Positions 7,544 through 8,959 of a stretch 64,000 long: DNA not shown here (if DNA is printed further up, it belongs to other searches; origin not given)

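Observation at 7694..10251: FAD oxidoreductase and MetE-like Zn alkyltransferase with a 43-nt coding overlap: candidate demethylase or thiol-alkyl-transfer module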

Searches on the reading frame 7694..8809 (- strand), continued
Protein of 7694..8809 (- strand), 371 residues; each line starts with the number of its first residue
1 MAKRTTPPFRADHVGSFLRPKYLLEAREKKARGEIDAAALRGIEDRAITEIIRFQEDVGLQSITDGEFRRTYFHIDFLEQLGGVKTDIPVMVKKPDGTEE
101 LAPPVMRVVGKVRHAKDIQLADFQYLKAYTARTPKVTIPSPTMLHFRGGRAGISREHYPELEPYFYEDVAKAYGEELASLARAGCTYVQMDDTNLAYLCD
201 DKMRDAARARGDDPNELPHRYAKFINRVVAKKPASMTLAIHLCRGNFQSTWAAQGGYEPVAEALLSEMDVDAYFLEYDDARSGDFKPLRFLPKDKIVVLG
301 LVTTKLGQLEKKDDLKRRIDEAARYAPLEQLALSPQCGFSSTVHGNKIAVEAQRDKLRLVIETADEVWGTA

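Call 40: find_encoding_contigs(protein=P0096, flank=7000, max_places=1)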
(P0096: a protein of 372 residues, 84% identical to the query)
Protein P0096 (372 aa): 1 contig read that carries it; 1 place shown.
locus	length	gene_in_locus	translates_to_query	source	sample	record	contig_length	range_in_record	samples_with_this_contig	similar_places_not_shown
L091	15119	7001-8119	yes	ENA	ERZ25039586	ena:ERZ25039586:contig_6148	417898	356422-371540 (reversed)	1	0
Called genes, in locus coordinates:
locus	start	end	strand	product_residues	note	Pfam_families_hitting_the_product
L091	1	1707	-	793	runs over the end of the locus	PF02737:3HCDH_N, PF00725:3HCDH, PF00378:ECH_1, PF16113:ECH_2 (weak)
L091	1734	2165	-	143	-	PF09917:DUF2147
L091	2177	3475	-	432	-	PF02770:Acyl-CoA_dh_M, PF00441:Acyl-CoA_dh_1, PF08028:Acyl-CoA_dh_2 (weak), PF22924:ACOX_C_alpha1, PF12806:Acyl-CoA_dh_C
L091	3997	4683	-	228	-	PF00440:TetR_N, PF16925:TetR_C_13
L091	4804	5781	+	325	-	PF02558:ApbA, PF08546:ApbA_C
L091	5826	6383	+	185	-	PF01844:HNH, PF13395:HNH_4 (weak), PF14279:HNH_5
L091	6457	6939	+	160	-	-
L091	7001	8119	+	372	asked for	PF01717:Meth_synt_2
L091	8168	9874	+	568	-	PF00916:Sulfate_transp, PF01740:STAS (weak)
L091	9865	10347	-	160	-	PF18856:baeRF_family12, PF10116:Host_attach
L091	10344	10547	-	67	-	-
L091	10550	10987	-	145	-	PF00571:CBS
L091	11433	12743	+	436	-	PF00909:Ammonium_transp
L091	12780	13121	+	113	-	-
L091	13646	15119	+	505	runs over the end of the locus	PF08668:HDOD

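Call 42: search_protein_representatives(protein=window:7694-8809:-)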
Query: 371 residues. Proteins with E-value up to 0.001 (for the whole library): 10554; up to 1e-10: 5586; up to 1e-30: 1219. The best 150 are listed.
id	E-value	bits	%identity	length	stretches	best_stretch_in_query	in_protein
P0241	1.6e-145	501.1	62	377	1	6-370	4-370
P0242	7.1e-123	426.6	82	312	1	8-235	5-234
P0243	4.5e-118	410.8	54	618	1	1-369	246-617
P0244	7.0e-116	403.6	51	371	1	3-369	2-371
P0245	2.3e-114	398.6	71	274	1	10-267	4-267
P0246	2.9e-112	391.7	52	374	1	3-371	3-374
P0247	1.2e-111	389.6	84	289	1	136-343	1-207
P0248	9.0e-111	386.8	52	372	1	4-369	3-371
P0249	2.0e-110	385.6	51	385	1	3-371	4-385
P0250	5.0e-109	381.1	50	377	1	6-369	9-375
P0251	2.0e-107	375.8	50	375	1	6-371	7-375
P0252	1.8e-104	366.1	59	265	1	107-370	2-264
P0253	3.9e-104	365.0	47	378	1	6-369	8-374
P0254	5.3e-104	364.5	70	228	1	143-369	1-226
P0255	5.2e-102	358.0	78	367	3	97-194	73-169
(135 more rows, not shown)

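Call 44: search_solved_structures(query=A1, max_evalue=0.001, show_alignments=4)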
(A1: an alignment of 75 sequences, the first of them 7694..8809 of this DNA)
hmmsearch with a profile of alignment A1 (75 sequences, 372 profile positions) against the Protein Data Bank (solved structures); distinct sequences matched with E-value up to 0.001: 12.
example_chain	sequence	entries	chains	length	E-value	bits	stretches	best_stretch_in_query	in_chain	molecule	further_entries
1ypx_A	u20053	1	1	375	2.2e-142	477.7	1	5-371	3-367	putative vitamin-B12 independent methionine synthase family protein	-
3rpd_A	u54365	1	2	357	9.5e-37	130.1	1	13-341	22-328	Methionine synthase (B12-independent)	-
1t7l_A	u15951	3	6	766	1.3e-28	103.3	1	9-249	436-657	5-methyltetrahydropteroyltriglutamate--homocysteine methyltransferase | 5-methyltetrahydropteroyltriglutamate-homocysteine methyltransferase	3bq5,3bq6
1xpg_A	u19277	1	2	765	1.3e-28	103.3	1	9-249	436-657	5-methyltetrahydropteroyltriglutamate--homocysteine methyltransferase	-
1xdj_A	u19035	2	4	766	1.3e-28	103.3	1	9-249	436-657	5-methyltetrahydropteroyltriglutamate--homocysteine methyltransferase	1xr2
3pph_A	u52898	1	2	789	2e-27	99.4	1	11-341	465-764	5-methyltetrahydropteroyltriglutamate--homocysteine methyltransferase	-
3ppf_A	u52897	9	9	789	2e-27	99.4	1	11-341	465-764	5-methyltetrahydropteroyltriglutamate--homocysteine methyltransferase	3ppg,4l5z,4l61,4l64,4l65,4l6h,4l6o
3ppc_A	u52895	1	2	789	2.1e-27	99.4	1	11-341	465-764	5-methyltetrahydropteroyltriglutamate--homocysteine methyltransferase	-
2nq5_A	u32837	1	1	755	1.7e-26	96.4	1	13-348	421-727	5-methyltetrahydropteroyltriglutamate--homocysteine methyltransferase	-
3l7r_A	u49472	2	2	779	1.9e-26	96.2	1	13-348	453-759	5-methyltetrahydropteroyltriglutamate--homocysteine methyltransferase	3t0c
4ztx_A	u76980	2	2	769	9.8e-26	93.9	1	10-343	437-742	Cobalamin-Independent Methionine synthase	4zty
1u1h_A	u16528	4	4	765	9.5e-22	80.8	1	12-197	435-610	5-methyltetrahydropteroyltriglutamate--homocysteine methyltransferase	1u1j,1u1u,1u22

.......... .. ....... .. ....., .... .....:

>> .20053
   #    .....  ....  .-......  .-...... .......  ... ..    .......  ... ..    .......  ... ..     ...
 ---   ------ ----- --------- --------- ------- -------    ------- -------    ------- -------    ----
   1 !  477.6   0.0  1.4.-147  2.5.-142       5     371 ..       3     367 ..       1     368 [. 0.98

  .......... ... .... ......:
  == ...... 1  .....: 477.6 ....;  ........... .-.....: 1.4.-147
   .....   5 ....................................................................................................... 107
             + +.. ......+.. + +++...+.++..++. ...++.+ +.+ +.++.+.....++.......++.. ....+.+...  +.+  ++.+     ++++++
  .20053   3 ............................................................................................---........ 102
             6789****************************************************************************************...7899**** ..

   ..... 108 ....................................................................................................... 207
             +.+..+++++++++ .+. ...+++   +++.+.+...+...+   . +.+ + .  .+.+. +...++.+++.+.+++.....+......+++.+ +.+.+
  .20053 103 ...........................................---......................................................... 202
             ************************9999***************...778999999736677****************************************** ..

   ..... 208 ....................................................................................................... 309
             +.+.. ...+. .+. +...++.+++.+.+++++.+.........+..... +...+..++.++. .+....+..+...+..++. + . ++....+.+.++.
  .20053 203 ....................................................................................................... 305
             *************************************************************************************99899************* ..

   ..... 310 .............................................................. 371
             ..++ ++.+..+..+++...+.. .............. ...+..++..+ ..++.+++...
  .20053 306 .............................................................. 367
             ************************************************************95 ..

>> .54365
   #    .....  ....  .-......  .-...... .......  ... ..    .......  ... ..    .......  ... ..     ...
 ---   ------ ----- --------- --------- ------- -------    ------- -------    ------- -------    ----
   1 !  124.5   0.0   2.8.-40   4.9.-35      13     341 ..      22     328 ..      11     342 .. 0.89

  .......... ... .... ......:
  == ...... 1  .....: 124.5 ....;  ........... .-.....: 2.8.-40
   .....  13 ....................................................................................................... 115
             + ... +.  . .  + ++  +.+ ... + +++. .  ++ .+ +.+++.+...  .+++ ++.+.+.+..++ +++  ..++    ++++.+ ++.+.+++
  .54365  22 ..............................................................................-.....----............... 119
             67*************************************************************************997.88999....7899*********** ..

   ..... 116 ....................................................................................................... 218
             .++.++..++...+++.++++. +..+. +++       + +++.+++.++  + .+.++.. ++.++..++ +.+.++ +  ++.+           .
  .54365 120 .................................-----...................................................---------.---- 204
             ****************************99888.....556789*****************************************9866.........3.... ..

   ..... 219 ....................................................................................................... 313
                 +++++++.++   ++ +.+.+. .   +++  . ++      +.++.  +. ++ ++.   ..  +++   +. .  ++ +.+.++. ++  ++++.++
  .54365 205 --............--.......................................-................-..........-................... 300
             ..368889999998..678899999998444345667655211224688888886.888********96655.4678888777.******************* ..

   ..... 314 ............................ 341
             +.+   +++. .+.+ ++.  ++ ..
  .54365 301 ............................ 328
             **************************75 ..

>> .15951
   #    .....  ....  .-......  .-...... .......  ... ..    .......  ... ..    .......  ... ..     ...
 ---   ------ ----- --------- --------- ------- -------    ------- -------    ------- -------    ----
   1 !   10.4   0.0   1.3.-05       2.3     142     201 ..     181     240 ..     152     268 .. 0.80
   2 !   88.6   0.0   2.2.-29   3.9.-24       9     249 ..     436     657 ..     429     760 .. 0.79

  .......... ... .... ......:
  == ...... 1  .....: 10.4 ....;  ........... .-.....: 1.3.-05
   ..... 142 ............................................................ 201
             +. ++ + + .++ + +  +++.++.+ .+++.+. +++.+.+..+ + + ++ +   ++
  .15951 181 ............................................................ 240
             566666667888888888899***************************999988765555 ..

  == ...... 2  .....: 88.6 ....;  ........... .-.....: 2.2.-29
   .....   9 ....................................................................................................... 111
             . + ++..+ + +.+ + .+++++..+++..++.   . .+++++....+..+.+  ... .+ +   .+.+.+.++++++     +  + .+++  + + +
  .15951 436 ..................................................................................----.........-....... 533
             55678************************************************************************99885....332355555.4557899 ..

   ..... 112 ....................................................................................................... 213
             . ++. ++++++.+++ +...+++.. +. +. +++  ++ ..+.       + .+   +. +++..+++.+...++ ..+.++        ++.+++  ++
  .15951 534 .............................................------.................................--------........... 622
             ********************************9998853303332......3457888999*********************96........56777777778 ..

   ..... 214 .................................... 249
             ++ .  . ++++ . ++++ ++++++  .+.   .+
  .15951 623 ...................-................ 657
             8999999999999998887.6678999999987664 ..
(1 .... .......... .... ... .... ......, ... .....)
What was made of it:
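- Closest known: Core methionine synthases MesA-MesD, especially MesD with its partner MesX. Same: PDB 3RPD, a short B12-independent synthase crystallised with selenomethionine, matches the family profile over 13-341 (130 bits; call 44).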

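Call 54: predict_structure(alignment_id=A1)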
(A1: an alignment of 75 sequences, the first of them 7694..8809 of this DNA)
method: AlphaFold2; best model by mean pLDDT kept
length: 371 residues; sequences in the alignment: 75
mean_pLDDT: 95.6   pTM: 0.93
mean pLDDT of the five models: 95.6, 95.1, 95.1, 94.8, 94.6
residues with pLDDT >= 90: 332; 70-90: 38; 50-70: 1; < 50: 0
segments of 3 or more residues with pLDDT < 50: none
pLDDT, mean of each block of 10 residues (from residue 1): 90 97 97 98 98 98 97 95 92 92 91 98 99 98 93 97 97 99 99 96 95 97 98 98 89 93 97 94 95 98 95 98 98 95 85 97 96 68
secondary structure, 60 per line:
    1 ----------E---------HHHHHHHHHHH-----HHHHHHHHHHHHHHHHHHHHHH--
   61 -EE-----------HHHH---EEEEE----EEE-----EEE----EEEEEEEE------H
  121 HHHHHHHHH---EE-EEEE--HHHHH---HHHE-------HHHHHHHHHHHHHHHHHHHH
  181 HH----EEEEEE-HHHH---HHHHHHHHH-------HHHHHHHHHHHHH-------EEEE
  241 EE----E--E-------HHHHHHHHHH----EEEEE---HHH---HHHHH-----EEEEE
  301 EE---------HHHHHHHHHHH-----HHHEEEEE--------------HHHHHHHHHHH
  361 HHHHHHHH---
elements in order: H21-31 H37-58 H75-78 E82-86 E91-93 E99-101 E106-113 H120-129 E136-139 H142-146 H161-182 E187-192 H194-197 H201-209 H217-229 E237-242 H258-267 E272-276 H286-290 E296-302 H312-322 E331-335 H350-368

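Call 56: find_related_loci(query=window:7694-8809:-, collection=metagenome_contigs, flank=10000)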
Query window:7694-8809:- (371 aa) in metagenome_contigs; peptide patterns used: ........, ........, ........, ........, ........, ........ (x = any residue, [..] = any of these).
600 stretches matched a pattern (row limit reached: there are more); 579 encode a relative of the query (tblastn E <= 1e-3); the best 80 are kept; 80 distinct loci.
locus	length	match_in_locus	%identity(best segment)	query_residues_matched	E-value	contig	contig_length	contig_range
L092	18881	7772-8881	88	1-370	0e+0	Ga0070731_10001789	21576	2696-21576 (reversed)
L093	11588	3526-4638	89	1-371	0e+0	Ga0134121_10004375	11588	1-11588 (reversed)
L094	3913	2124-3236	88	1-371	0e+0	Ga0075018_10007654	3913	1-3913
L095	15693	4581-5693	89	1-371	0e+0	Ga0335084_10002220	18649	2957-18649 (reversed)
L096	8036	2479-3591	87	1-371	0e+0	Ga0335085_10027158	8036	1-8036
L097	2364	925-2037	88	1-371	0e+0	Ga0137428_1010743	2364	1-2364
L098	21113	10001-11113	87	1-371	0e+0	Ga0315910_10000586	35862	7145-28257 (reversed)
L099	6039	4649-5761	87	1-371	0e+0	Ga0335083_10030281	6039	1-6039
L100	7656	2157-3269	88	1-371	0e+0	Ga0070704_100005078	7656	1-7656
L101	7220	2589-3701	87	1-371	0e+0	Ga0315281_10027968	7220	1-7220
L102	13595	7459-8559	88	1-370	0e+0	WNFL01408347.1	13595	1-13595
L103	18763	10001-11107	86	1-369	0e+0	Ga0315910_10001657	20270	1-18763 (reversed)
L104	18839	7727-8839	87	1-371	0e+0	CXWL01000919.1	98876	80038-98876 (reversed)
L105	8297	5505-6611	87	1-369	0e+0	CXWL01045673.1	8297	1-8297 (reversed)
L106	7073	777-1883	87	1-369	0e+0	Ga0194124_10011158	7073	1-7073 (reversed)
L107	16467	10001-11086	89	8-369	0e+0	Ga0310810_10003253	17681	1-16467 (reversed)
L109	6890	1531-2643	86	1-371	0e+0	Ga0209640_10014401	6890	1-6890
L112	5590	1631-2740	85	1-369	0e+0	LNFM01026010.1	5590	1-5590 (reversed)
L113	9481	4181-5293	84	1-369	0e+0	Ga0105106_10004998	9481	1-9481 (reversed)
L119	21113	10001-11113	84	1-369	0e+0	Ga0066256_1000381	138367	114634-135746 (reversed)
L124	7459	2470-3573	83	1-369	0e+0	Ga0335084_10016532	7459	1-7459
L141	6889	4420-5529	81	1-371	0e+0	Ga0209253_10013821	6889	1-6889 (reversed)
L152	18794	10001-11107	82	1-368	0e+0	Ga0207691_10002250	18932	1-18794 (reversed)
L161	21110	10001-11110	82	1-369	0e+0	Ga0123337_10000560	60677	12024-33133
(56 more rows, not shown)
